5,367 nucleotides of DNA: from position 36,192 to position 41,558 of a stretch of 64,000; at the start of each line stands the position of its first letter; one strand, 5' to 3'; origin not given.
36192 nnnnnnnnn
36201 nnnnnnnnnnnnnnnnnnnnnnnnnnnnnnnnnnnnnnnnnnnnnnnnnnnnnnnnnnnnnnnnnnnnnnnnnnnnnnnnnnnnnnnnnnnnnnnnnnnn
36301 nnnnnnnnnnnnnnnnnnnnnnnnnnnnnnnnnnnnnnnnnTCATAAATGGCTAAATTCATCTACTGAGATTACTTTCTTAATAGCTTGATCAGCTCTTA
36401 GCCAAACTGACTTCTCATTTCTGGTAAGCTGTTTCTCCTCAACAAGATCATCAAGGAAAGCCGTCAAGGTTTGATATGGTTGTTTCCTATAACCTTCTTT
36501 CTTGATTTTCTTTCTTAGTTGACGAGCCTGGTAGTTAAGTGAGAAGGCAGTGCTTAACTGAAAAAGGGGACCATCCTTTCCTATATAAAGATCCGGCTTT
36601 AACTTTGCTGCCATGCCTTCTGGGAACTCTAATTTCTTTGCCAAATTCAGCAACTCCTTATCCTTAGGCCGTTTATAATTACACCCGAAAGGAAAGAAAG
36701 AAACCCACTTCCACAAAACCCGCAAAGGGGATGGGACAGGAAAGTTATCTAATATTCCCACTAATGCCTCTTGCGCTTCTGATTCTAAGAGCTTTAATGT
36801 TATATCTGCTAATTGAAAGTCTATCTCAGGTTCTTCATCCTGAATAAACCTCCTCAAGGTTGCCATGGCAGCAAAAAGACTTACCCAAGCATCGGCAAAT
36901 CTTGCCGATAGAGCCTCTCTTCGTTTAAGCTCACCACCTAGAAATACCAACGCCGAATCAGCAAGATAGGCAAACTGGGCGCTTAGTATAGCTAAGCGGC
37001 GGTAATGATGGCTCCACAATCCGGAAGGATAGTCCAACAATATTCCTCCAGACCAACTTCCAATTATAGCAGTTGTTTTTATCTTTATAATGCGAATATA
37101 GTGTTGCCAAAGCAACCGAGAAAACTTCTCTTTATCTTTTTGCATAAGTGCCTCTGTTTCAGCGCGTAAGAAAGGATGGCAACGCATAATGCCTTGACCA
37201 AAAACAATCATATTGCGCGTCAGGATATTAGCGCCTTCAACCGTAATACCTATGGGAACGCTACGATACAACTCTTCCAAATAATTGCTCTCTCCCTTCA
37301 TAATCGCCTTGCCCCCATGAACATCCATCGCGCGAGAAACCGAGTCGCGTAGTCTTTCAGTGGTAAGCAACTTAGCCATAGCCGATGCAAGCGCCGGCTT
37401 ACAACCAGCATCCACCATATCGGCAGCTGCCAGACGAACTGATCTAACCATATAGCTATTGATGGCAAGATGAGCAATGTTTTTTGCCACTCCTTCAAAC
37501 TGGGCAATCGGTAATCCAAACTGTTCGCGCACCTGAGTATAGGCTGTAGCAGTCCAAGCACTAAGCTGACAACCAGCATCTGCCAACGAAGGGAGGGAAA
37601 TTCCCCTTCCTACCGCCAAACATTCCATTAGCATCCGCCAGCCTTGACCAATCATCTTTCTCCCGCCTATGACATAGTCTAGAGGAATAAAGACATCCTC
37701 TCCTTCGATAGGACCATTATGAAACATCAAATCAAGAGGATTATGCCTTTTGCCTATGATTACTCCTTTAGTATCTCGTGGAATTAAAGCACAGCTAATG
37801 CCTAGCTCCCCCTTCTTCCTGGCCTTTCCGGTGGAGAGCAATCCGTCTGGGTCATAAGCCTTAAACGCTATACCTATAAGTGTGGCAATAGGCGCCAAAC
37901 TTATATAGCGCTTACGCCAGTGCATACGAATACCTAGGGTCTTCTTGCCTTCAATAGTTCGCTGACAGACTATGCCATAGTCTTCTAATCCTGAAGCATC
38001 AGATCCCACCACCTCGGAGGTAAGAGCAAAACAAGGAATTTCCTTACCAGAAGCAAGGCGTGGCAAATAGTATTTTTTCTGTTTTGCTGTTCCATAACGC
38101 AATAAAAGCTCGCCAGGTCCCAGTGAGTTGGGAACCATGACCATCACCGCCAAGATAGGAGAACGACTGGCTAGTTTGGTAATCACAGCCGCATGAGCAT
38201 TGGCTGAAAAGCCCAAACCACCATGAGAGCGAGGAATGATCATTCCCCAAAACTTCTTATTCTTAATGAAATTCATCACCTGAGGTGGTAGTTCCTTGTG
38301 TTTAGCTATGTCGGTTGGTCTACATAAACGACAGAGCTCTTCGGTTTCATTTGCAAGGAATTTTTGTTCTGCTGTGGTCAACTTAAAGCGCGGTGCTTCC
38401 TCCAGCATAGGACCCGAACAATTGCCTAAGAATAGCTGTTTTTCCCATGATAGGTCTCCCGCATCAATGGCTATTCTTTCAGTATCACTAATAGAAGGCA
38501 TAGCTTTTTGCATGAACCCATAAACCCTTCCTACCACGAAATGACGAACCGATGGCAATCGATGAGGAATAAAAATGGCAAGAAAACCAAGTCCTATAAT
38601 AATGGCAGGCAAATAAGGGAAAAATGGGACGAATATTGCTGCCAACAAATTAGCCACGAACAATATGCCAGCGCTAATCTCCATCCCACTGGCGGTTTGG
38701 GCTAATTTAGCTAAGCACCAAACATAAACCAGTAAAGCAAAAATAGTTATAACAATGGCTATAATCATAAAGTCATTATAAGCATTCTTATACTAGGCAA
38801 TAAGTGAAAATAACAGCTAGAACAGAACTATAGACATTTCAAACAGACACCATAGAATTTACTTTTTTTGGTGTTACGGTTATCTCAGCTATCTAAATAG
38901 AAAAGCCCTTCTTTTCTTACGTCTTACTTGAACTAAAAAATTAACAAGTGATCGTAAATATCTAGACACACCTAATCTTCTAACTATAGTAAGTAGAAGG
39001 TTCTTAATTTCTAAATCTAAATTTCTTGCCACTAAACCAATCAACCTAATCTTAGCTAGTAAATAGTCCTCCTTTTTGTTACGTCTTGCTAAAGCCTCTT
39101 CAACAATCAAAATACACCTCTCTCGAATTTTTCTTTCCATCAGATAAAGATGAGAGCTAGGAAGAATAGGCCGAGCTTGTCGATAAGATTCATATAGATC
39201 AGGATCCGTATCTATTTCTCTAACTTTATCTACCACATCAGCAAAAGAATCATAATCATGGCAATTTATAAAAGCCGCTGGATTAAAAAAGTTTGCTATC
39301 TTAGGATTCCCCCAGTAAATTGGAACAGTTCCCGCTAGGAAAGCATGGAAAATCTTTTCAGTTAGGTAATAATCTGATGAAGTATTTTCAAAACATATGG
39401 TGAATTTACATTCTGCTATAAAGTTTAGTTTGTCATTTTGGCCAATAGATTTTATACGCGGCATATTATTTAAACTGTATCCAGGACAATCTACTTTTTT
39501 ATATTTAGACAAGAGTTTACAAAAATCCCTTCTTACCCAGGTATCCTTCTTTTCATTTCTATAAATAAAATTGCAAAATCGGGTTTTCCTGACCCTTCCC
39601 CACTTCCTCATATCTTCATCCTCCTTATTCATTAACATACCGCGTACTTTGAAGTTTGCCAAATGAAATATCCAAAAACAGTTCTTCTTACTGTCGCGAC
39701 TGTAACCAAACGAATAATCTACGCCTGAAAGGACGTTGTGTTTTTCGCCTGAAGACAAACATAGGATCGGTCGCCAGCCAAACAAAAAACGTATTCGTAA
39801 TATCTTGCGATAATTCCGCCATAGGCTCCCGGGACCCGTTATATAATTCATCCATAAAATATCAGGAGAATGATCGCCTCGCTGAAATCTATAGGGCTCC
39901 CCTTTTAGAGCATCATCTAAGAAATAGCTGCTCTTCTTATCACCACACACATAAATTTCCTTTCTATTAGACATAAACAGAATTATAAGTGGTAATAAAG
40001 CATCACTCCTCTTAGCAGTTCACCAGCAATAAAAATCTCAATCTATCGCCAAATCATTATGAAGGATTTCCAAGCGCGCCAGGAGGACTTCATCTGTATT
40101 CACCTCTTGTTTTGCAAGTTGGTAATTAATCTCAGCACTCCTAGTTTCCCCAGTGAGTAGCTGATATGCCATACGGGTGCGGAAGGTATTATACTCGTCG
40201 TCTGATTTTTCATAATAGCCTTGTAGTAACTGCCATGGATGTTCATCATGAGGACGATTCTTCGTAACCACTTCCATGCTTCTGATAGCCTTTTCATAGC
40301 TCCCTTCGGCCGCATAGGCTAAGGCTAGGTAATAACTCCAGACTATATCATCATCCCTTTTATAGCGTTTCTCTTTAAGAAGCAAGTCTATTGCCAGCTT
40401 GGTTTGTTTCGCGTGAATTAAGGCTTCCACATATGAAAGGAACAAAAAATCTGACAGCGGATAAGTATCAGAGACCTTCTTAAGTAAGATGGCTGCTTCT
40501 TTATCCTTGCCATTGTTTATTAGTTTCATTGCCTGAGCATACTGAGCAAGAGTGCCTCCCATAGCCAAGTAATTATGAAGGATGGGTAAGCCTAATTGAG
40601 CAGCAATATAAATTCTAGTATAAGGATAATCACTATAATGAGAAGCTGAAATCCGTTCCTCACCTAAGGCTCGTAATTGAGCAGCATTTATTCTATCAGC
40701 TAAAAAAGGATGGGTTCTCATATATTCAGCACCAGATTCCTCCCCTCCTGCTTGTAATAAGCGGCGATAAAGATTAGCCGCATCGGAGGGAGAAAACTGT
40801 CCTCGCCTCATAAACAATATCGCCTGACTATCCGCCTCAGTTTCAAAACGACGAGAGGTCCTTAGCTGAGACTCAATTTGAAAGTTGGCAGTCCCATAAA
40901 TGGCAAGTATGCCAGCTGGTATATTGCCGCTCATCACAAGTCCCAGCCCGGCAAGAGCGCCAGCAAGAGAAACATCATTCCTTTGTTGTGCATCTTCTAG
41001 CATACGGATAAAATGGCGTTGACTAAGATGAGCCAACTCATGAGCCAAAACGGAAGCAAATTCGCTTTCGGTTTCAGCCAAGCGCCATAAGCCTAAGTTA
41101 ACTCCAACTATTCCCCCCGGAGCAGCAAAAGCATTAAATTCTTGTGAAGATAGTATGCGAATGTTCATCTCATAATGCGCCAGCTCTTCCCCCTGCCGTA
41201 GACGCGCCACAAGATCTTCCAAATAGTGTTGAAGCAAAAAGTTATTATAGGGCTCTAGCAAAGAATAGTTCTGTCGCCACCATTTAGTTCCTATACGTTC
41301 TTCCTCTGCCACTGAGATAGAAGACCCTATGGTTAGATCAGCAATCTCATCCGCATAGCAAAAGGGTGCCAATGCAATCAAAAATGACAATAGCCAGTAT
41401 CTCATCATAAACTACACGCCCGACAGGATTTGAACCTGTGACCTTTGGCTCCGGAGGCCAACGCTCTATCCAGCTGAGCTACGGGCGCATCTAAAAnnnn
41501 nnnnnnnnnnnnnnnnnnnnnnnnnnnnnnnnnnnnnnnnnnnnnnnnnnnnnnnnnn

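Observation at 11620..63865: Ten glycosyltransferases, mostly of eukaryote-typical families (GT14, GT10, GT92-like), scattered through a housekeeping backbone without glycan-export or sugar-nucleotide genes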

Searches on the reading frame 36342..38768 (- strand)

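Call 10: search_protein_families(library=ncbifam, proteins=[window:36342-38768:-], max_evalue=0.00001)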
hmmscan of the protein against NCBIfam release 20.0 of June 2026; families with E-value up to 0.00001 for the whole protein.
window:36342-38768:- (808 aa): 16 families
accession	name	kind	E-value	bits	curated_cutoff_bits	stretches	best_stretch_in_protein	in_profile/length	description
NF007000.1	PRK09463.1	subfamily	8.8e-259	860.7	600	1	88-806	1-721/726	acyl-CoA dehydrogenase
NF009586.0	PRK13026.1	subfamily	2.1e-251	836.5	608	1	63-807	10-758/777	acyl-CoA dehydrogenase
NF038187.1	FadE_coli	exception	5.8e-215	716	1300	1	53-806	40-795/816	acyl-CoA dehydrogenase FadE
NF042972.1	AcrlCoAredClosAcrC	equivalog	3.2e-32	111.6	640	1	150-517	27-368/378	acryloyl-CoA reductase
NF042439.1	SulpropCoADesulf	equivalog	1.4e-25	89.8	600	1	153-513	18-358/379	3-sulfinopropanoyl-CoA desulfinase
NF045652.1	ProlPCPDhRedW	equivalog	1.1e-21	77.1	650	1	173-521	45-369/376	L-prolyl-[peptidyl-carrier protein] dehydrogenase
NF058590.1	AcCoDHFadEBacil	equivalog_domain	3.6e-21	75.3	600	2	172-260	66-152/586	acyl-CoA dehydrogenase FadE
NF053553.1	prodigi_MBC_PigA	equivalog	1.4e-19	70.5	500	1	173-521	50-375/381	prodigiosin MBC biosynthesis dehydrogenase PigA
NF045552.1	GlutCoADH_Des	equivalog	8.3e-17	61.4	470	1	164-524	42-378/387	glutaryl-CoA dehydrogenase Acd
NF052270.1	Staph_DH_FadE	equivalog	1.2e-16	60.5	600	1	204-491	100-361/400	acyl-CoA dehydrogenase FadE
TIGR03207.1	cyc_hxne_CoA_dh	equivalog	4e-13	48.8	575.35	1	158-504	31-350/372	cyclohexanecarboxyl-CoA dehydrogenase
NF002885.1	PRK03354.1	equivalog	2.7e-12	46.4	540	1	395-506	244-354/378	crotonobetainyl-CoA dehydrogenase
NF043006.1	CyhCrbnylCoADH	equivalog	4.2e-11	42.4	650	1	154-521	30-371/380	cyclohexane-1-carbonyl-CoA dehydrogenase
NF008997.0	PRK12341.1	equivalog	3.2e-08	33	537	1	133-487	7-340/382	acyl-CoA dehydrogenase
NF050027.1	acylCoADhIpdE2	equivalog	2e-06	27.5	450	0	408-490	200-277/311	acyl-CoA dehydrogenase IpdE2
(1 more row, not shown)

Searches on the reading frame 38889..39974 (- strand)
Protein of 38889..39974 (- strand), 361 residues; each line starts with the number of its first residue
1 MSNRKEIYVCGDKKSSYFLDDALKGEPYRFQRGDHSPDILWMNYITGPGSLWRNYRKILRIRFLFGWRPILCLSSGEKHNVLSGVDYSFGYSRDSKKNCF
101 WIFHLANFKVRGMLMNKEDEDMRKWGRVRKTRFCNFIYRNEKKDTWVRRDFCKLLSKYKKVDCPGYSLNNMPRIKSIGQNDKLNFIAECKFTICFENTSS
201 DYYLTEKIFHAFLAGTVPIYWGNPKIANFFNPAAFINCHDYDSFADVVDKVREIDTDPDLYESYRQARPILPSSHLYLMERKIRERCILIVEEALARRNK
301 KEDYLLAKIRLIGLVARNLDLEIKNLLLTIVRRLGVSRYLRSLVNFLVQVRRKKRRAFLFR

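Call 4: search_protein_families(library=pfam, proteins=[window:38889-39974:-], max_evalue=0.01)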
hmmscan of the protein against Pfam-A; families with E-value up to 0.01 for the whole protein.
window:38889-39974:- (361 aa): 2 families
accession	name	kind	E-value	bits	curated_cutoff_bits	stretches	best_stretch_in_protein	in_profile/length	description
PF00852.26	Glyco_transf_10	-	6.1e-21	75.3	23.9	1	130-275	4-146/182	Glycosyltransferase family 10 (fucosyltransferase) C-term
PF13524.12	Glyco_trans_1_2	-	5.8e-06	26.7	25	1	163-267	19-124/144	Glycosyl transferase-like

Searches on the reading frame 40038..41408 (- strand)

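Call 10: search_protein_families(library=ncbifam, proteins=[window:40038-41408:-], max_evalue=0.00001)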
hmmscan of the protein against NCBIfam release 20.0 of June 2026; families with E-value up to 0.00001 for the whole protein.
window:40038-41408:- (456 aa): 2 families
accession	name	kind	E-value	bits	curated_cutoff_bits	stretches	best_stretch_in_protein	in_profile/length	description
NF052400.1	M48_BAM_BepA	equivalog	6.3e-55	186.8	570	1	28-449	38-469/483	beta-barrel assembly-enhancing protease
NF052399.1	M48_lipo_LoiP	exception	8e-07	28.7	365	1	73-243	79-240/247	metalloprotease LoiP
